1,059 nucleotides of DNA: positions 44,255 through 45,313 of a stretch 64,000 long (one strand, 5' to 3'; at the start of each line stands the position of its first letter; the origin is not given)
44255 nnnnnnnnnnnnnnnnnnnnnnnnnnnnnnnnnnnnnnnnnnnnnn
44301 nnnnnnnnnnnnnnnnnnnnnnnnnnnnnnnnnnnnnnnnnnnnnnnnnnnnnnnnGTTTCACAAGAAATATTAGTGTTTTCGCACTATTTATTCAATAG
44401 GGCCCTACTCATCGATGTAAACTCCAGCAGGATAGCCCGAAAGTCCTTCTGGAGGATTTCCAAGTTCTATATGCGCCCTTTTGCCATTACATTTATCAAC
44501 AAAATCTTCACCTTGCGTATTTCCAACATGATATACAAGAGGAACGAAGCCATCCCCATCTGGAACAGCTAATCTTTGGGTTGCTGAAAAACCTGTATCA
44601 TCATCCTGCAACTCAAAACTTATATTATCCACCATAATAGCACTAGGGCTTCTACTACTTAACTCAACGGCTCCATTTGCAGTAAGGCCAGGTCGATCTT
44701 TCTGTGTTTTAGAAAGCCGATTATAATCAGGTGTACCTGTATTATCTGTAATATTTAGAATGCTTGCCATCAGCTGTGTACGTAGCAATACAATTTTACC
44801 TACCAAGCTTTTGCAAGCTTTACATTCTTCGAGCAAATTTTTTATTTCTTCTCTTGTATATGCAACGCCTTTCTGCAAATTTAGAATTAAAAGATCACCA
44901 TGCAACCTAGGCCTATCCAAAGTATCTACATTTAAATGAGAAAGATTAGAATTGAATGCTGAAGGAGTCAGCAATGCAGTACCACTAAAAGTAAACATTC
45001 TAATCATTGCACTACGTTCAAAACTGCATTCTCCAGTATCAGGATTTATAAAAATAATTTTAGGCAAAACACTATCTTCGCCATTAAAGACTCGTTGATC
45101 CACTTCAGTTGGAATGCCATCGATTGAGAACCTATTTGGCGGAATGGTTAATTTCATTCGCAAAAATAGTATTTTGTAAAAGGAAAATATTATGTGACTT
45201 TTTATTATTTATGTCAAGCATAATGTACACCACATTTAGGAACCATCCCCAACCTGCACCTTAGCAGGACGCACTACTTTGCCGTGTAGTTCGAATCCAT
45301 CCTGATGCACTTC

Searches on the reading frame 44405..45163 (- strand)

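Call 48: search_protein_families(library=pfam, proteins=[window:44405-45163:-], max_evalue=0.001)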
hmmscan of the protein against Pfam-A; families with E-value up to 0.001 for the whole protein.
window:44405-45163:- (252 aa): 1 family
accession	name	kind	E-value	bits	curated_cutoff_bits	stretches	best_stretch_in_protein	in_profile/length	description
PF04199.19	Cyclase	-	3.1e-06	27.9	23.1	1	52-184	20-141/142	Putative cyclase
